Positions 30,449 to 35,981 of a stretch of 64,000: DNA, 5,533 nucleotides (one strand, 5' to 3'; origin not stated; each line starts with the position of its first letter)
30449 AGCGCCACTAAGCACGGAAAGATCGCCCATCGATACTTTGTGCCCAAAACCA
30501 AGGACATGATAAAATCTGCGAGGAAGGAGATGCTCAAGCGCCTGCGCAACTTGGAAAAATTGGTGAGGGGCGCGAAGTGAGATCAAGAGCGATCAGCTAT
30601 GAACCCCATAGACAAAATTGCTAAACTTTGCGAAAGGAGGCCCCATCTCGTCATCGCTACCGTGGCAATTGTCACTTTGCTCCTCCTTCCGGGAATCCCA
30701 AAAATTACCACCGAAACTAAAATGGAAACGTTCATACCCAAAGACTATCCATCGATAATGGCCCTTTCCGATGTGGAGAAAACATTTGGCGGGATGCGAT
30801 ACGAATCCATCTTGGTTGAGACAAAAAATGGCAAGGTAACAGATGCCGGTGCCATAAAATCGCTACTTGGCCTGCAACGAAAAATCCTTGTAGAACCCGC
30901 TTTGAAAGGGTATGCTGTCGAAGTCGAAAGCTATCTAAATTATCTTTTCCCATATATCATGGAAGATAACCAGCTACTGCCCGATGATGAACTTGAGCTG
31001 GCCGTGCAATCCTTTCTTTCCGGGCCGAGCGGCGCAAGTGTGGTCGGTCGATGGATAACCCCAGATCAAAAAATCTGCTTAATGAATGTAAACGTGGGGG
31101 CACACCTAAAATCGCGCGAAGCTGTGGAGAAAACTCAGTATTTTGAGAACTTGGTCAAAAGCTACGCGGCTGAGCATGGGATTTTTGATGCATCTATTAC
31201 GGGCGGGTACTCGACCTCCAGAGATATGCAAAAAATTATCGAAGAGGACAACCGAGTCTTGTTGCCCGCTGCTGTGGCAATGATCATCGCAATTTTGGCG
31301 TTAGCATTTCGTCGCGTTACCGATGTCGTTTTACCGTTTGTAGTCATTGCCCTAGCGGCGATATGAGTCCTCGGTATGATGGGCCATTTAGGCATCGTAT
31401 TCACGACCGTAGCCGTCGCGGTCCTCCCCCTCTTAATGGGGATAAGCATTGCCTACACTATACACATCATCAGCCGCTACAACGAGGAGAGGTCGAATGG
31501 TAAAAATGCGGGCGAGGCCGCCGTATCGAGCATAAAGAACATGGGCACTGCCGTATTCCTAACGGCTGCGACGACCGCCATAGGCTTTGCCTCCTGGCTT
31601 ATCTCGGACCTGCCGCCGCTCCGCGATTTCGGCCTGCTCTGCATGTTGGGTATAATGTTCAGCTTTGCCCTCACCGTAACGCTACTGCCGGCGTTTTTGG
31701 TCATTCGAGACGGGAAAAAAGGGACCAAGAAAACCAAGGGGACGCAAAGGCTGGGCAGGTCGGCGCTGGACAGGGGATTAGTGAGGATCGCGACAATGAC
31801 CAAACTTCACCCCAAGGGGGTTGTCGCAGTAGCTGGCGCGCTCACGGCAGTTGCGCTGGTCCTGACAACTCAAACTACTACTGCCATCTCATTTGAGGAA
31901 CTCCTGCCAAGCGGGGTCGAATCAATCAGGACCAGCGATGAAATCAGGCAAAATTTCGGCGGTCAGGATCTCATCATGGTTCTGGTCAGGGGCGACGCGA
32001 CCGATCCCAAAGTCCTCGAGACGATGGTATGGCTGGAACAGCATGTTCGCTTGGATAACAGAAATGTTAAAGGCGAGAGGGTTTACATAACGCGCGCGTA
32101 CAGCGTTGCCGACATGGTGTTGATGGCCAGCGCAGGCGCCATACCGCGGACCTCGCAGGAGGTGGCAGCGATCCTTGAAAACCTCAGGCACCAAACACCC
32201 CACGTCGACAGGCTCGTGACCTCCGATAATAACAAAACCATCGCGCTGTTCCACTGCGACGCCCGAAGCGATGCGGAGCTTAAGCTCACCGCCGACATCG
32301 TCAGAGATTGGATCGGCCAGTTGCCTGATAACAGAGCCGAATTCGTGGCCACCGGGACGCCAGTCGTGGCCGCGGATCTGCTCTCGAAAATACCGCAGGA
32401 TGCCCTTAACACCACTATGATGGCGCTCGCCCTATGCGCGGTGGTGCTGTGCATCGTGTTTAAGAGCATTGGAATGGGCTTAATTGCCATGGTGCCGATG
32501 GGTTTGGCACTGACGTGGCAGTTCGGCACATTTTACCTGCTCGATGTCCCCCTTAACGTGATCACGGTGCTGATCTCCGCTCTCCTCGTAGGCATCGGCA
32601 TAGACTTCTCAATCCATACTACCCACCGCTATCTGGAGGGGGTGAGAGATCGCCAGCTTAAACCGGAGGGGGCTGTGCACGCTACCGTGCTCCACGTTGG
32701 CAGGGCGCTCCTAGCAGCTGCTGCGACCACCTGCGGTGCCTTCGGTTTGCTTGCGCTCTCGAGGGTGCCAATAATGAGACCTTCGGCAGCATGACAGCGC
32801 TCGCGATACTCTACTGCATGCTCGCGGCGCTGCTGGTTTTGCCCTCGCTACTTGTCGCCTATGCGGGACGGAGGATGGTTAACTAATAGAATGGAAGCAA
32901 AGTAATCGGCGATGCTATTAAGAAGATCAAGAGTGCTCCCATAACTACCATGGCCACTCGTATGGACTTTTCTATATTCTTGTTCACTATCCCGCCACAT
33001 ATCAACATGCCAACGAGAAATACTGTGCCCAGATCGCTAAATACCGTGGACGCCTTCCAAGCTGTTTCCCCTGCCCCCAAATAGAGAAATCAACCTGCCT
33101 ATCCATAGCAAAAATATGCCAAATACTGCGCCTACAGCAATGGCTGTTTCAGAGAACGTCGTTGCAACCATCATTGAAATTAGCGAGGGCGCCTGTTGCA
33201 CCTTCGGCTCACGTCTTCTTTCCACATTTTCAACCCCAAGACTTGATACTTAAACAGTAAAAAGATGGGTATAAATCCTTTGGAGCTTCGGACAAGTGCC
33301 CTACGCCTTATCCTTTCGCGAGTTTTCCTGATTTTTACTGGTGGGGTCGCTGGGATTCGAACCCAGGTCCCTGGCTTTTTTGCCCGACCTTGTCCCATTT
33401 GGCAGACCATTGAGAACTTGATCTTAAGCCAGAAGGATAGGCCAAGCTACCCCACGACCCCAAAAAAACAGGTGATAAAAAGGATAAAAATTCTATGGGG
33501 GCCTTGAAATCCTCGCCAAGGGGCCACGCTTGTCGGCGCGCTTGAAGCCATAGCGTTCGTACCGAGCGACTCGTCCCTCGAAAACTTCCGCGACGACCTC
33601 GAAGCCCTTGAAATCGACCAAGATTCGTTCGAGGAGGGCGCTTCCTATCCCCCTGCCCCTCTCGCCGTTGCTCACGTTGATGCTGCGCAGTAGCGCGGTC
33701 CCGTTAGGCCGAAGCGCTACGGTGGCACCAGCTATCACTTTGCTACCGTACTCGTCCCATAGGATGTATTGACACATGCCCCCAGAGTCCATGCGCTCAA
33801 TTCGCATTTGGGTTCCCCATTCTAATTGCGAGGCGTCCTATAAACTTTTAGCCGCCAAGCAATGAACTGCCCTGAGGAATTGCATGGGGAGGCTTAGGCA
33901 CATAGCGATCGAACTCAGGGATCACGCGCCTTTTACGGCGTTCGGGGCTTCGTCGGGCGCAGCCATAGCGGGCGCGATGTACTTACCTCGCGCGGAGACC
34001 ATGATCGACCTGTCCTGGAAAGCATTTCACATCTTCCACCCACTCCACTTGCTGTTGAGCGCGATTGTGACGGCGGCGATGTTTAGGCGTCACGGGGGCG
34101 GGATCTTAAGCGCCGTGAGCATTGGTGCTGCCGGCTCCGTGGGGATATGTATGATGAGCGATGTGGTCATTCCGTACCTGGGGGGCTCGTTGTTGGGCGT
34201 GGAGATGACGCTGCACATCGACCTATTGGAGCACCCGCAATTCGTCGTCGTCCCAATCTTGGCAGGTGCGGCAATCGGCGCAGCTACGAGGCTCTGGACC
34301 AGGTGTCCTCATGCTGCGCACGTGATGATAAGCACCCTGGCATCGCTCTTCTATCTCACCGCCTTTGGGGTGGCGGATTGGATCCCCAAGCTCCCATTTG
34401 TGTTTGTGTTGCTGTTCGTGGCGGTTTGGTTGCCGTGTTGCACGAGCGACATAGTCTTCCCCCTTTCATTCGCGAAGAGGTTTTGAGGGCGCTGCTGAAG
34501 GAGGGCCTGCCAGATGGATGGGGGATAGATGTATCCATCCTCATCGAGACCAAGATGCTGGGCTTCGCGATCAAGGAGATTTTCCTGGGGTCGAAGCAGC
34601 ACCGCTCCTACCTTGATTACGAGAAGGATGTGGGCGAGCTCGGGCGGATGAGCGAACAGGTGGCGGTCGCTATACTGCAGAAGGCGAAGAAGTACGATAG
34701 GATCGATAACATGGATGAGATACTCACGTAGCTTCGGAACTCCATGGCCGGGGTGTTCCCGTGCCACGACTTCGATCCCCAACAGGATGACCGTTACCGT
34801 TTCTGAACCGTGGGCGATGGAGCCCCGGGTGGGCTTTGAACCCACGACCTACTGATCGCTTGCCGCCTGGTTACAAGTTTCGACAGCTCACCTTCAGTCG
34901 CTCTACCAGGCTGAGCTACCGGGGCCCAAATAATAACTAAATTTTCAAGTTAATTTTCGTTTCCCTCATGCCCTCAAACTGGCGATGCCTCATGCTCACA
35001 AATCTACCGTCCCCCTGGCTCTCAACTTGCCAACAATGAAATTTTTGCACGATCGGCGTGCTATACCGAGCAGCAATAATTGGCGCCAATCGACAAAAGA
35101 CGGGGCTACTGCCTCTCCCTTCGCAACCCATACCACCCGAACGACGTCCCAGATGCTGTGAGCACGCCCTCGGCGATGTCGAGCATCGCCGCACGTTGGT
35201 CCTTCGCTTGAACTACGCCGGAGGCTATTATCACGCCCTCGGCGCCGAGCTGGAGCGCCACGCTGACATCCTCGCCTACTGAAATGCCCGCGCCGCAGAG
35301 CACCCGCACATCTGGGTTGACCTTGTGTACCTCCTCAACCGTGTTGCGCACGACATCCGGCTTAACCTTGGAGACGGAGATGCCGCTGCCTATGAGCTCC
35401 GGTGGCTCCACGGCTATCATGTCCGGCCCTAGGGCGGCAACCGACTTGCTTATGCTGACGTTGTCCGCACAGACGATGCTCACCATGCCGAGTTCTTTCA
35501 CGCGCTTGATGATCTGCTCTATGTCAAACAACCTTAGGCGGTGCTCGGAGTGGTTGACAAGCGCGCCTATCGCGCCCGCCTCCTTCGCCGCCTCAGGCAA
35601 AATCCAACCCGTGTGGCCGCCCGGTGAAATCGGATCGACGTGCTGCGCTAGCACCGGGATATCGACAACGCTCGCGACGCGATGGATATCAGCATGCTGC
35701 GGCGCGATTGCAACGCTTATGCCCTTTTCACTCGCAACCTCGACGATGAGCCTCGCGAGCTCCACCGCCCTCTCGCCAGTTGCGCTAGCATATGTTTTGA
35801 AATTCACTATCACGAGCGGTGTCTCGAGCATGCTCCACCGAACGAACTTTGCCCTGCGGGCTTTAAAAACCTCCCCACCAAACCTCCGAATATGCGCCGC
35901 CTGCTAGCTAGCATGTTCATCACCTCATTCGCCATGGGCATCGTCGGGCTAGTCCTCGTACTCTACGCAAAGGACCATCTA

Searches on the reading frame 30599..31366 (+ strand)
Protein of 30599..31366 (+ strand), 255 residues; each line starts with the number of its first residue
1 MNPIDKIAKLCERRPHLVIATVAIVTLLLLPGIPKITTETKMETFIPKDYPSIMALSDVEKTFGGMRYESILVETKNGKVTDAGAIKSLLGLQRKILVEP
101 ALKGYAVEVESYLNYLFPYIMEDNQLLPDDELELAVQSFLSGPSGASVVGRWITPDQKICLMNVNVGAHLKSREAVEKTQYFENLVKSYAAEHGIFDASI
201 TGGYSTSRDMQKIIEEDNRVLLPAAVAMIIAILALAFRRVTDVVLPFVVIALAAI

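Call 35: search_protein_families(library=pfam, max_evalue=0.00001, proteins=[window:30599-31366:+])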
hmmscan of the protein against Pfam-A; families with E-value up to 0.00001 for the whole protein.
window:30599-31366:+ (255 aa): 1 family
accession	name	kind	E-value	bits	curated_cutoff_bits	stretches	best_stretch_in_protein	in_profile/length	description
PF03176.21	MMPL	-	2.4e-10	40.3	20.5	1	135-253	66-180/333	MMPL family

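Call 37: list_cluster_members(proteins=[window:30599-31366:+, window:31376-32794:+, window:29384-30208:-, window:28780-29421:-, window:46946-48214:+, window:21550-22656:-, window:23976-24908:-, window:1693-2499:-, window:35106-35831:-, window:44588-44983:+])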
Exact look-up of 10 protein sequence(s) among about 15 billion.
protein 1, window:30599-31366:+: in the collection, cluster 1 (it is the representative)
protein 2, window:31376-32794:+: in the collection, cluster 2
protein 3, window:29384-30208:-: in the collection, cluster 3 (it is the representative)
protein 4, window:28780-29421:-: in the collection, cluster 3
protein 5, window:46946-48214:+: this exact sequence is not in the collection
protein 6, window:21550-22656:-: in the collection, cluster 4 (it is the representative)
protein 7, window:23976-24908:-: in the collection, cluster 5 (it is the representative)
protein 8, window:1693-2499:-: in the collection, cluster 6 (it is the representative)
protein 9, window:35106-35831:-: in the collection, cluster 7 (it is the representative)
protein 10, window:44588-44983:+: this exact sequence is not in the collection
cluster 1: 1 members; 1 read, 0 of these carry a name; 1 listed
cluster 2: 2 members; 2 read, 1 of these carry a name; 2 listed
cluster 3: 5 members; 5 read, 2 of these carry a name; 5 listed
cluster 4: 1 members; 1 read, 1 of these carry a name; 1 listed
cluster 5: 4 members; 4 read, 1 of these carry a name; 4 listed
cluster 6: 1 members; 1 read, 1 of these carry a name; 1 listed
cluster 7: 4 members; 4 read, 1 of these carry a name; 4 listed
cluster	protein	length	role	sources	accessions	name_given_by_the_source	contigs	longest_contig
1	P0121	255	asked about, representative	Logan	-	-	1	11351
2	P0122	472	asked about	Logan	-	-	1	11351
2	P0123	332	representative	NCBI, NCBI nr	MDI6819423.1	MAG: MMPL family transporter [Candidatus Hodarchaeaceae archaeon] | MMPL family transporter [Candidatus Hodarchaeaceae archaeon]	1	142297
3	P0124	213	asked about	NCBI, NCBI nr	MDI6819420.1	MAG: hypothetical protein QMC89_00720 [Candidatus Hodarchaeaceae archaeon] | hypothetical protein [Candidatus Hodarchaeaceae archaeon]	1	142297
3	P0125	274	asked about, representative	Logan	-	-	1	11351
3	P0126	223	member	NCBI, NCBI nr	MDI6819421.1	MAG: hypothetical protein QMC89_00725 [Candidatus Hodarchaeaceae archaeon] | hypothetical protein [Candidatus Hodarchaeaceae archaeon]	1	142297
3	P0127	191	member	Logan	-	-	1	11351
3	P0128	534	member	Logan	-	-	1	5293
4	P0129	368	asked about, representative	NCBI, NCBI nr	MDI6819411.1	MAG: DUF763 domain-containing protein [Candidatus Hodarchaeaceae archaeon] | DUF763 domain-containing protein [Candidatus Hodarchaeaceae archaeon]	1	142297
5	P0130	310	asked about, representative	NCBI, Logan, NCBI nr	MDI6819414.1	MAG: quinolinate synthase NadA [Candidatus Hodarchaeaceae archaeon] | quinolinate synthase NadA [Candidatus Hodarchaeaceae archaeon]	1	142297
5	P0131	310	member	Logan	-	-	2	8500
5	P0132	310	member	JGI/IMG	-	-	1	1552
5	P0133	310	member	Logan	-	-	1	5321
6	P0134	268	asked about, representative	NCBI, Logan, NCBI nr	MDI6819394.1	MAG: BtpA/SgcQ family protein [Candidatus Hodarchaeaceae archaeon] | BtpA/SgcQ family protein [Candidatus Hodarchaeaceae archaeon]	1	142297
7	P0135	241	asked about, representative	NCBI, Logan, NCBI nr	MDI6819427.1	MAG: triose-phosphate isomerase [Candidatus Hodarchaeaceae archaeon] | triose-phosphate isomerase [Candidatus Hodarchaeaceae archaeon]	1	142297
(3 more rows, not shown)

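Call 39: find_encoding_contigs(protein=P0128, flank=5000, max_places=4)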
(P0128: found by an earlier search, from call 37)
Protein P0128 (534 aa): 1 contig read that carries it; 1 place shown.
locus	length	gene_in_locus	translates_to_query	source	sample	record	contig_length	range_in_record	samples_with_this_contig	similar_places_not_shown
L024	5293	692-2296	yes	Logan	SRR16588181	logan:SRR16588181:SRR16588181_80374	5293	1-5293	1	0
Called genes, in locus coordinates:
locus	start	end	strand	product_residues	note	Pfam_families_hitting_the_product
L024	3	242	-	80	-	?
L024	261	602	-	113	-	-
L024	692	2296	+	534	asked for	PF04055:Radical_SAM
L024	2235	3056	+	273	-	PF01408:GFO_IDH_MocA (faint), PF03447:NAD_binding_3, PF01958:Asp_DH_C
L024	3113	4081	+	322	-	PF12849:PBP_like_2, PF13531:SBP_bac_11 (faint)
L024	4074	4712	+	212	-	PF00528:BPD_transp_1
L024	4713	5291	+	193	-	?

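Call 40: find_encoding_contigs(protein=P0121, flank=10000, max_places=4)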
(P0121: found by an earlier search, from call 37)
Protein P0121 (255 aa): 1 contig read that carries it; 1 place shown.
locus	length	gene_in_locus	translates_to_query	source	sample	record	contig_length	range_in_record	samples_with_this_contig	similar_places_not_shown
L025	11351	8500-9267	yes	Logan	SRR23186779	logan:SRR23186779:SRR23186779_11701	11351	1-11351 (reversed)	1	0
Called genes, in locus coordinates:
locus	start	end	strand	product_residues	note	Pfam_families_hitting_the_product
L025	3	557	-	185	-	?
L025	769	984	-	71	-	PF01978:TrmB (faint)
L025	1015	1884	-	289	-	PF02749:QRPTase_N, PF01729:QRPTase_C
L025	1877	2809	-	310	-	PF02445:NadA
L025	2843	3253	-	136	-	PF03459:TOBE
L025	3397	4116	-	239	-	PF00005:ABC_tran, PF02463:SMC_N (faint), PF13304:AAA_21 (faint)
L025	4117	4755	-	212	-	PF00528:BPD_transp_1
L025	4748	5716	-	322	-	PF12849:PBP_like_2, PF13531:SBP_bac_11 (weak)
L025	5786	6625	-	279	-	PF01408:GFO_IDH_MocA (faint), PF03447:NAD_binding_3, PF01958:Asp_DH_C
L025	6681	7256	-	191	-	PF04055:Radical_SAM (weak)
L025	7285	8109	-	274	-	-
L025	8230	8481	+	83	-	-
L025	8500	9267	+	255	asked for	PF03176:MMPL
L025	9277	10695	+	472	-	PF02460:Patched (faint), PF03176:MMPL, PF12349:Sterol-sensing (weak), PF03176:MMPL, PF00873:ACR_tran (weak)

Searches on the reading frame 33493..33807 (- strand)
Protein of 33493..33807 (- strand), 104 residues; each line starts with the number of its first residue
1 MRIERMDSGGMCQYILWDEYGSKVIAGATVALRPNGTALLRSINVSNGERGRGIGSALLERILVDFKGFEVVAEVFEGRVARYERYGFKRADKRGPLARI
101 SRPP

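Call 30: search_protein_families(library=pfam, max_evalue=0.001, proteins=[window:33493-33807:-])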
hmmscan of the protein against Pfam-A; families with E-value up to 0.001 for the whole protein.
window:33493-33807:- (104 aa): 3 families
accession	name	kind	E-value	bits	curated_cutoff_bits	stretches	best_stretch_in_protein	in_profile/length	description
PF13508.13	Acetyltransf_7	-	1.9e-07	31.8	27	1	16-89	8-83/84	Acetyltransferase (GNAT) domain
PF00583.31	Acetyltransf_1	-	9.8e-07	29.5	20.7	1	14-88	35-116/116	Acetyltransferase (GNAT) family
PF13673.13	Acetyltransf_10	-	0.00086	19.7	23.6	0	13-93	33-112/128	Acetyltransferase (GNAT) domain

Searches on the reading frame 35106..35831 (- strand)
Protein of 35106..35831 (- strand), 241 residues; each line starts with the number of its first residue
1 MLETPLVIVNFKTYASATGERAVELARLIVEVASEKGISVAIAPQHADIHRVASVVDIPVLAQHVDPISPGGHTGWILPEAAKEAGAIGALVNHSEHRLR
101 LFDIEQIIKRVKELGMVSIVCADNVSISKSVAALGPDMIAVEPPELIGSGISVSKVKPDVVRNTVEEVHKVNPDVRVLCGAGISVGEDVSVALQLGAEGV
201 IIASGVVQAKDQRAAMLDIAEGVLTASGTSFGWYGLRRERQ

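Call 30: search_protein_families(library=pfam, max_evalue=0.001, proteins=[window:35106-35831:-])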
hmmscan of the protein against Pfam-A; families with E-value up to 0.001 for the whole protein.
window:35106-35831:- (241 aa): 4 families
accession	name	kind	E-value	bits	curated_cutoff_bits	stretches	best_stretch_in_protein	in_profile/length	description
PF00121.24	TIM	-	1.8e-39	136.1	20.1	1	5-219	1-241/245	Triosephosphate isomerase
PF03060.21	NMO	-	2.8e-06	27.4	28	1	105-215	126-234/331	Nitronate monooxygenase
PF05690.20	ThiG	-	0.00025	20.9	23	1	147-214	155-215/247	Thiazole biosynthesis protein ThiG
PF01070.24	FMN_dh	-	0.00084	18.9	24.9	0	168-205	267-304/350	FMN-dependent dehydrogenase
